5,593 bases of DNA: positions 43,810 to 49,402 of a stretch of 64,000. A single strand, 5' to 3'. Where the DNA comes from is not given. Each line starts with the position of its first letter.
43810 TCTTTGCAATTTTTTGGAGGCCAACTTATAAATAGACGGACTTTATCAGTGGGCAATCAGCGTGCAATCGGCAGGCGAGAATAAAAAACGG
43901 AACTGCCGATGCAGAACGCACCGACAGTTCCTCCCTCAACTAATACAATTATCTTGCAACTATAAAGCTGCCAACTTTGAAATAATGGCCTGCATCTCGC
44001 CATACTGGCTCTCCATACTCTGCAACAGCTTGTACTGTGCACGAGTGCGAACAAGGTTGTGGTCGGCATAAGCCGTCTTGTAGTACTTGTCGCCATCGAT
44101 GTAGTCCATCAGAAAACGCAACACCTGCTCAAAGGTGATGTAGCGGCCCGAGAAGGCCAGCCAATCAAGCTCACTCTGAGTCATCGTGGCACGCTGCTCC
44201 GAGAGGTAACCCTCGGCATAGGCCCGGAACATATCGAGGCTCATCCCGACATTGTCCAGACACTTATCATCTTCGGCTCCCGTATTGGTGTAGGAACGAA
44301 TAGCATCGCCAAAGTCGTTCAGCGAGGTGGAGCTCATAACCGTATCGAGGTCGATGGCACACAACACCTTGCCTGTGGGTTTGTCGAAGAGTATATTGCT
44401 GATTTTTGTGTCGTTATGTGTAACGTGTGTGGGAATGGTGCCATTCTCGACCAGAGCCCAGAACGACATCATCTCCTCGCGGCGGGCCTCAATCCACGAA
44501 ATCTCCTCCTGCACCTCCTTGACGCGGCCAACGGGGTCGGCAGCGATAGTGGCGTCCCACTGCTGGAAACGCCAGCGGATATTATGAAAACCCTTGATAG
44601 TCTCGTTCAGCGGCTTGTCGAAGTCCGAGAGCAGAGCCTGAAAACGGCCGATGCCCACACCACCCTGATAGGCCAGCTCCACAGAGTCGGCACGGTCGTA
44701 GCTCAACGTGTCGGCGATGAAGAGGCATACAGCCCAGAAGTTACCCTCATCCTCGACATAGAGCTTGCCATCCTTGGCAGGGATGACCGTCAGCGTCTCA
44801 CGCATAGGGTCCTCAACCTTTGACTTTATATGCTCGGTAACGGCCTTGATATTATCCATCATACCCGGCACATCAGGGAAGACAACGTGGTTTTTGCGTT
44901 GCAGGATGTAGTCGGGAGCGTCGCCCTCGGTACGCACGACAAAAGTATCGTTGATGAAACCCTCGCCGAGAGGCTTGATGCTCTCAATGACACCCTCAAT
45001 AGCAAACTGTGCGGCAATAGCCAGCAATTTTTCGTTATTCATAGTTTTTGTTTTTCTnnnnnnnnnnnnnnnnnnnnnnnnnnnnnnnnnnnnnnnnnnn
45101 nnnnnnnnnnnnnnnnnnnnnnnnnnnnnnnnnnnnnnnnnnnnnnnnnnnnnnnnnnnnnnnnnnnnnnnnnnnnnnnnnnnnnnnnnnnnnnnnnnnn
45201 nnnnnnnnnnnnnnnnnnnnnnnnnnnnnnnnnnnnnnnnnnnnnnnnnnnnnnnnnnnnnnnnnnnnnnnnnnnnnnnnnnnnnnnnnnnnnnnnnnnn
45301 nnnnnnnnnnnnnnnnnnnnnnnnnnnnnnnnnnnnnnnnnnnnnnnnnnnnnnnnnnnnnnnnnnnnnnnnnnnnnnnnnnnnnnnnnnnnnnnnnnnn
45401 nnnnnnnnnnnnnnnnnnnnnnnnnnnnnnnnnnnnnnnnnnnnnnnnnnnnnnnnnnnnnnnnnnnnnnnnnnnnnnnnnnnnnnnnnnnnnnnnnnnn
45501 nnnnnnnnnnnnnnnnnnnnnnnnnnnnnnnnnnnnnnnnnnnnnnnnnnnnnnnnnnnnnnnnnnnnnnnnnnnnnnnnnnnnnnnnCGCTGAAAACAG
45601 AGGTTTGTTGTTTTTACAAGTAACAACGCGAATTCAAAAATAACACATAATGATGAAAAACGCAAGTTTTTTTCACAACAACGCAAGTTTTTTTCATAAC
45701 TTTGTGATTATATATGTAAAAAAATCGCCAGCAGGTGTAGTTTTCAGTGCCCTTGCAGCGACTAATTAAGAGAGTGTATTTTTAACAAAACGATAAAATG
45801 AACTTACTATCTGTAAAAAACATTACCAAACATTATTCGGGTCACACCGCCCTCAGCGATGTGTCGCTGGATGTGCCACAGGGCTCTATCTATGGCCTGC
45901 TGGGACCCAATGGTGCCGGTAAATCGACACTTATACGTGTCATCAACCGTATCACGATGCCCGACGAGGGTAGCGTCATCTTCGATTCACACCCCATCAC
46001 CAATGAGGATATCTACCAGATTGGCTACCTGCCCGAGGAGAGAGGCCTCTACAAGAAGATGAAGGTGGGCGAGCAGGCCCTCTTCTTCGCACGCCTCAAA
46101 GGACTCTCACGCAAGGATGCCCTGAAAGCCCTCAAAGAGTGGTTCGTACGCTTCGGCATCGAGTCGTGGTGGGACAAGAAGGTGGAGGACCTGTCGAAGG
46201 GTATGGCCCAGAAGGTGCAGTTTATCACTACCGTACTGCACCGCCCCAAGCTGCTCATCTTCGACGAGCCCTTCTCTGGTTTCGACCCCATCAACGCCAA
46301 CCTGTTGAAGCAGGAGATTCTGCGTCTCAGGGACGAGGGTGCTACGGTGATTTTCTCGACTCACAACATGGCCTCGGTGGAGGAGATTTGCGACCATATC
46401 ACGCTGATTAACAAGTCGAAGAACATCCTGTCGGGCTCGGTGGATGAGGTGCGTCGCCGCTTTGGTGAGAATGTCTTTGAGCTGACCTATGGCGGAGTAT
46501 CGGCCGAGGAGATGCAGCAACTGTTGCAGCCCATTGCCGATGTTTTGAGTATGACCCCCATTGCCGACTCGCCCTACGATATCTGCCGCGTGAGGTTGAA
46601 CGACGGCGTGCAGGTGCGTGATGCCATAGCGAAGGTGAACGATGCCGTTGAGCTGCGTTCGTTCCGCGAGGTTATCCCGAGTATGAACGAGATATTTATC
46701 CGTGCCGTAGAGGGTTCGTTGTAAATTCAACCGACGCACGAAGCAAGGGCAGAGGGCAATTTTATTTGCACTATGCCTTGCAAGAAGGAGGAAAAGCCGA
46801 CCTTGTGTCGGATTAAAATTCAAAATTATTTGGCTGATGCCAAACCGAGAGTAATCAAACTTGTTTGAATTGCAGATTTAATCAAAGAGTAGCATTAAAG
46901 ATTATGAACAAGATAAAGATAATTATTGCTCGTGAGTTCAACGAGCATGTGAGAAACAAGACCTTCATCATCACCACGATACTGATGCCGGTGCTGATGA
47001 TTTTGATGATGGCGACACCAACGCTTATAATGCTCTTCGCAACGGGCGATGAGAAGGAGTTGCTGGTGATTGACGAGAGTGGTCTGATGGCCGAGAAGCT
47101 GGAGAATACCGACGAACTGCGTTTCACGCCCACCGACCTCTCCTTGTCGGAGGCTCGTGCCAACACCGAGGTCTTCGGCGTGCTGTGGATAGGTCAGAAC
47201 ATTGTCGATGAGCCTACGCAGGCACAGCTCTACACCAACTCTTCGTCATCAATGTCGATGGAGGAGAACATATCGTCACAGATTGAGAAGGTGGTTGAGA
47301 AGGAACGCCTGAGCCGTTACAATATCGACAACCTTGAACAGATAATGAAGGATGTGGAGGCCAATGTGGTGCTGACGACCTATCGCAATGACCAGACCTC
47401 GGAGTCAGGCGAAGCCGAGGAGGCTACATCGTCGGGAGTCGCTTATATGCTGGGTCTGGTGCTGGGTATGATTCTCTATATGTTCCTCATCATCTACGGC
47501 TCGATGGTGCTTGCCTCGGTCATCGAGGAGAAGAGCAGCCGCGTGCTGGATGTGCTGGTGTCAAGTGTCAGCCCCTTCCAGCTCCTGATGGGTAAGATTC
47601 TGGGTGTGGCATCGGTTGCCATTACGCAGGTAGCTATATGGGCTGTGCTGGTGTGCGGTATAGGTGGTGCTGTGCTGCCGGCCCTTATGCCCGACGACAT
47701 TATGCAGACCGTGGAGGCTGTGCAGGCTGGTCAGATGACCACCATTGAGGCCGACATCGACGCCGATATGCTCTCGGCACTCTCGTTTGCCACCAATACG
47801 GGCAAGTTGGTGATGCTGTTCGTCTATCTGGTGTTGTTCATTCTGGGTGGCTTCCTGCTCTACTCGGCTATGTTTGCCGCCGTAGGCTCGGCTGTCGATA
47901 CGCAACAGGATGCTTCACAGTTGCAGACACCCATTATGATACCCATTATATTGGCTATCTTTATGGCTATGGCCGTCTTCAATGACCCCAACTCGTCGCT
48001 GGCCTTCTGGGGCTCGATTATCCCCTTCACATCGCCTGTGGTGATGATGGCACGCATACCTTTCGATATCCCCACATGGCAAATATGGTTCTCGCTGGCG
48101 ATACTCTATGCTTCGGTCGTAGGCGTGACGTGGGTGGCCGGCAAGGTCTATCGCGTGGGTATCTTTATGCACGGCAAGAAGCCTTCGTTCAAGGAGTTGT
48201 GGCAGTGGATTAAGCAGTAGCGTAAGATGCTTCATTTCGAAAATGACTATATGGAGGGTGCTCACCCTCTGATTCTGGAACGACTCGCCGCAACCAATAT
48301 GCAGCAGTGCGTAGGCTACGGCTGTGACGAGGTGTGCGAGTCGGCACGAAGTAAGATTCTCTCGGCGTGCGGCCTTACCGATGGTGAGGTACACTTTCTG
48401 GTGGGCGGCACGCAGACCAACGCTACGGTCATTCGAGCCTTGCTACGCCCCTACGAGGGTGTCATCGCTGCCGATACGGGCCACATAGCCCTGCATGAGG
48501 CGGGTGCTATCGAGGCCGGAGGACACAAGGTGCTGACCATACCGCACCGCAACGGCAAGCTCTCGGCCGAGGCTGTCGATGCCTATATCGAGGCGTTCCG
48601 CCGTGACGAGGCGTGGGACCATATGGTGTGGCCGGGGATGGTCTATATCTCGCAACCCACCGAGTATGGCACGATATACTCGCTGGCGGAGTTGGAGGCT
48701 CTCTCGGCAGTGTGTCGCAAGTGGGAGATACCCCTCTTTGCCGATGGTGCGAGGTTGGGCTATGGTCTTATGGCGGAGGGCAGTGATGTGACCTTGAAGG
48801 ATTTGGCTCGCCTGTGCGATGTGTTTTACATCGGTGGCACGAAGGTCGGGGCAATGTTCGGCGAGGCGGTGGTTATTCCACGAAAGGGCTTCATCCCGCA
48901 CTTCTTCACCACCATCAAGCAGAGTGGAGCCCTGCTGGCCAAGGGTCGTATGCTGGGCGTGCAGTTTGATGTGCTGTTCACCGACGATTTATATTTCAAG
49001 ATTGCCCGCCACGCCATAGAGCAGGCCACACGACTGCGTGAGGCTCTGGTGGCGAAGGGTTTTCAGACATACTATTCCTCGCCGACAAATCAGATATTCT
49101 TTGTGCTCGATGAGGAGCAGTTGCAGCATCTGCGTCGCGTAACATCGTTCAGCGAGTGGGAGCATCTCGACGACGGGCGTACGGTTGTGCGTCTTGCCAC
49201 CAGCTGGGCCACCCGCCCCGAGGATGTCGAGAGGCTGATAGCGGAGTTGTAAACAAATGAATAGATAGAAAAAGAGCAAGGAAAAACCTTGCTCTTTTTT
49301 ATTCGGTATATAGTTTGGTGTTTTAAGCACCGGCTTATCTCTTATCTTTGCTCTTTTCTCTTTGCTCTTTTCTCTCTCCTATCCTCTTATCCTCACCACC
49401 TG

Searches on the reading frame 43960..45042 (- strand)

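Call 62: search_protein_families(library=pfam, proteins=[window:43960-45042:-], max_evalue=0.00001)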
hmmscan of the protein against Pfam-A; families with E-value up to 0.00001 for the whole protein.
window:43960-45042:- (360 aa): 1 family
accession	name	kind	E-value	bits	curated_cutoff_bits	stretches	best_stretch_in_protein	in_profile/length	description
PF01636.29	APH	-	1.3e-15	58.3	23.2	1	22-253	2-215/239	Phosphotransferase enzyme family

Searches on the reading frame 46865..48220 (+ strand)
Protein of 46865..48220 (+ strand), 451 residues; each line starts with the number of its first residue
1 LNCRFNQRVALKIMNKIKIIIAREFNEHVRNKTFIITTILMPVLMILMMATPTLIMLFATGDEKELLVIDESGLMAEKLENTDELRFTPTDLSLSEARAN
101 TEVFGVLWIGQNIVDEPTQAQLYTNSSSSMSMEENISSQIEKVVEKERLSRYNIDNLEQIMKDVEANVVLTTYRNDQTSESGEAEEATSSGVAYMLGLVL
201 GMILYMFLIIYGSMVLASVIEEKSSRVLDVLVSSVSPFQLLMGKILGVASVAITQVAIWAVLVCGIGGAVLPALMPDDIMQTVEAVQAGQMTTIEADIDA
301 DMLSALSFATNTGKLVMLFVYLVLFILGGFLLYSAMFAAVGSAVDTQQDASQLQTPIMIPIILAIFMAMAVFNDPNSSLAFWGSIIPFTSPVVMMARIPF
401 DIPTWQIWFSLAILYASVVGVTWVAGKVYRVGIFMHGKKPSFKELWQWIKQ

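Call 5: search_protein_families(library=pfam, proteins=[window:46865-48220:+])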
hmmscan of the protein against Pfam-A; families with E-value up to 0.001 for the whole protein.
window:46865-48220:+ (451 aa): 3 families
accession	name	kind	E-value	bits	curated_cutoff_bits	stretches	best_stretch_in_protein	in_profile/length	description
PF12698.13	ABC2_membrane_3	-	1.1e-52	179.7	31.6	1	32-425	1-345/347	ABC-2 family transporter protein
PF12679.13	ABC2_membrane_2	-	5.4e-08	32.9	27.2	1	20-392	3-232/283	ABC-2 family transporter protein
PF01061.29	ABC2_membrane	-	1.5e-06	28.3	26.9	0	188-266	45-121/211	ABC-2 type transporter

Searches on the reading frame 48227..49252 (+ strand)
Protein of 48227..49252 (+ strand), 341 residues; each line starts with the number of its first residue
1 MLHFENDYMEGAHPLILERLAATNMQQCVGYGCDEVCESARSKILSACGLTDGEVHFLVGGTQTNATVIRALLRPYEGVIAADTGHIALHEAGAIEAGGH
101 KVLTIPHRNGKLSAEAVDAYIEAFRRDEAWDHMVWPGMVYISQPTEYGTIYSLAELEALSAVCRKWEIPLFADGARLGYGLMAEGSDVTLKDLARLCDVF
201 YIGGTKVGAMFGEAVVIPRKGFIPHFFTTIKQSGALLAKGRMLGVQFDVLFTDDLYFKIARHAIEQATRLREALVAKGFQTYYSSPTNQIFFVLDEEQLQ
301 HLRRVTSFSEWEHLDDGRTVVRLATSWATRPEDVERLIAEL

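Call 5: search_protein_families(library=pfam, proteins=[window:48227-49252:+])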
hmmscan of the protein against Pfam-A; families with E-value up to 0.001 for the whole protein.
window:48227-49252:+ (341 aa): 2 families
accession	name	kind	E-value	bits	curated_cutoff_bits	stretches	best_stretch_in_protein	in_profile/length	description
PF01212.27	Beta_elim_lyase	-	1.3e-26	94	27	1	17-295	15-286/288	Beta-eliminating lyase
PF00155.27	Aminotran_1_2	-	0.00044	20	19.7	0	34-175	41-187/361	Aminotransferase class I and II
